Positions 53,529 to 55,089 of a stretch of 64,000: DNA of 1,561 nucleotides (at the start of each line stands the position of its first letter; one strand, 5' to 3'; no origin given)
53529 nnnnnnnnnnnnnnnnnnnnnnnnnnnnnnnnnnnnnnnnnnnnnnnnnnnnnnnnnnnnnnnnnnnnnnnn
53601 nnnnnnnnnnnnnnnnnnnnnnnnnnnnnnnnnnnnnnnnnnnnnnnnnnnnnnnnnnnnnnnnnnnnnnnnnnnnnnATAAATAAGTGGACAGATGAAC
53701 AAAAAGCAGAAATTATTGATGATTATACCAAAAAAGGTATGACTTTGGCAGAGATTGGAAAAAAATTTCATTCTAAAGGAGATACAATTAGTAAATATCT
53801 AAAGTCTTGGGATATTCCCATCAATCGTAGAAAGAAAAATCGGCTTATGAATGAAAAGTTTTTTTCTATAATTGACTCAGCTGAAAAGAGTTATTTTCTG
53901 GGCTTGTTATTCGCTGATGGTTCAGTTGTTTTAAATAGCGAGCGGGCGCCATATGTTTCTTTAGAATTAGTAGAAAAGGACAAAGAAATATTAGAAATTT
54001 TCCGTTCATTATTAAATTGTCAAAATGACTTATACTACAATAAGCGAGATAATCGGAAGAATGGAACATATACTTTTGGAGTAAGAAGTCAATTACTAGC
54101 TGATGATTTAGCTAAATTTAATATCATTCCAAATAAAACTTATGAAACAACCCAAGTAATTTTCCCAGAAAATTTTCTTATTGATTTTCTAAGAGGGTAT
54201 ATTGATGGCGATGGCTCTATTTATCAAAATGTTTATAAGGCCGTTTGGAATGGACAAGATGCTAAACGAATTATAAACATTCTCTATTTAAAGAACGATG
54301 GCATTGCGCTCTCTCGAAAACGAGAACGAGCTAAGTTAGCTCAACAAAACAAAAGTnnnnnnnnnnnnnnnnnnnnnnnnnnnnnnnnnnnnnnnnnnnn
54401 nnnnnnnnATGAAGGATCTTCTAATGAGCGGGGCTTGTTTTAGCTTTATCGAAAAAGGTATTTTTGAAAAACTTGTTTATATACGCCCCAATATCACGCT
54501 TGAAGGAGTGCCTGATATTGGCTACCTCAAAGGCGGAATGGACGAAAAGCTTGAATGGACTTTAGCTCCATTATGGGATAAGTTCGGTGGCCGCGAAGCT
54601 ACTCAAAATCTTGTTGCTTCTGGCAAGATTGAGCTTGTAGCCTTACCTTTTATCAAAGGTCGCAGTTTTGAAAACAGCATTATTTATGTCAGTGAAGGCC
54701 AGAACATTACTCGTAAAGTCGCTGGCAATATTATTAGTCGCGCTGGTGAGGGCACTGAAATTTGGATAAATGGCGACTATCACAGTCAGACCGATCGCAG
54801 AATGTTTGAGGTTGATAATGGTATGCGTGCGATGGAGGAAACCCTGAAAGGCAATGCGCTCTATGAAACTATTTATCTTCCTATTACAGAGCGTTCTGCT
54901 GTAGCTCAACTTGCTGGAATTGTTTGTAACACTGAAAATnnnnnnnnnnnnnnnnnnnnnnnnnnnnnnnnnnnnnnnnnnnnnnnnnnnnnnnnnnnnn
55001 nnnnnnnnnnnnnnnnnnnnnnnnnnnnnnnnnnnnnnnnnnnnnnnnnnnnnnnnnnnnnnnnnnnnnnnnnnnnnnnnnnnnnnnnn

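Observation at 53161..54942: PhoH-like ATPase gene interrupted inside its Walker A motif by a group I intron with a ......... endonuclease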

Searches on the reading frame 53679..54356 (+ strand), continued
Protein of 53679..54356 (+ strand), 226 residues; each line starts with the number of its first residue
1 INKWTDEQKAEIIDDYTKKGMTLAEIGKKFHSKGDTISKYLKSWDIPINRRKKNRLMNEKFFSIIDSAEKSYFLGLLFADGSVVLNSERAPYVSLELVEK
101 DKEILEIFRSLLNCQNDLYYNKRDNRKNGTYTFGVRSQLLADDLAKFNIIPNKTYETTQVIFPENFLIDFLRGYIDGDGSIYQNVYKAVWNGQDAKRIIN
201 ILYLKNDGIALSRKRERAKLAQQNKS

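Call 74: predict_structure(alignment_id=A5)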
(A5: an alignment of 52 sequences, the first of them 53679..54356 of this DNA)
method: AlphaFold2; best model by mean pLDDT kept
length: 226 residues; sequences in the alignment: 52
mean_pLDDT: 91.4   pTM: 0.84
mean pLDDT of the five models: 91.4, 91.1, 90.6, 89.3, 89.1
residues with pLDDT >= 90: 182; 70-90: 29; 50-70: 10; < 50: 5
segments of 3 or more residues with pLDDT < 50: 182-185
pLDDT, mean of each block of 10 residues (from residue 1): 87 95 95 96 93 88 98 97 96 97 97 95 95 97 97 89 95 87 58 89 93 92 69
secondary structure, 60 per line:
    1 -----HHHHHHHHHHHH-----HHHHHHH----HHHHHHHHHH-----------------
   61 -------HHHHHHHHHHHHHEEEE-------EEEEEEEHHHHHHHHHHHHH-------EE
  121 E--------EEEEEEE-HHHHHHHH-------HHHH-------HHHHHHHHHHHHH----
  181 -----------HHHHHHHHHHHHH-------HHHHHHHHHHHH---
elements in order: H6-17 H23-29 H34-43 H68-80 E81-84 E92-98 H99-111 E119-121 E130-136 H138-145 H153-156 H164-176 H192-204 H212-223
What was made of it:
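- Closest known: Monomeric two-domain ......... homing endonucleases and maturases. Different: The window copy lacks the domain-2 sheet (call 74).
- The model of the truncated protein has no strands in domain 2 (call 74). Domain 2 has lost all four strands of its DNA-binding sheet (call 74).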

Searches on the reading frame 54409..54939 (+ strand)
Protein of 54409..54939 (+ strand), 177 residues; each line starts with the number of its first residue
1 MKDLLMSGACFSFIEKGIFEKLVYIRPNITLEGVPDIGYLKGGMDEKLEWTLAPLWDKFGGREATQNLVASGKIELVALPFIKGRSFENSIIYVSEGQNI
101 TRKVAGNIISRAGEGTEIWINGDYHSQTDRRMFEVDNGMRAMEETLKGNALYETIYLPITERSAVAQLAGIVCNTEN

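Call 5: search_protein_families(library=pfam, proteins=[window:54409-54939:+], max_evalue=0.01)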
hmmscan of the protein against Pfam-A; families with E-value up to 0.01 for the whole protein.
window:54409-54939:+ (177 aa): 1 family
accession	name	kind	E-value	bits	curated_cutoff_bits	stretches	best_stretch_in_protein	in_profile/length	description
PF02562.22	PhoH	-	1.3e-22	80.7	27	1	10-157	40-186/205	PhoH-like protein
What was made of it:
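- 54412..54942 (+): phoH exon 2 (codons 106-281, starting with K106 of the Walker A motif; stop codon 54940-42). Pfam PhoH E 1.3e-22 (call 5).
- Checked: Exon 2 ORF: ORF 54409-54942 matches Pfam PhoH (E 1.3e-22, profile 40-186 of 205; call 5).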
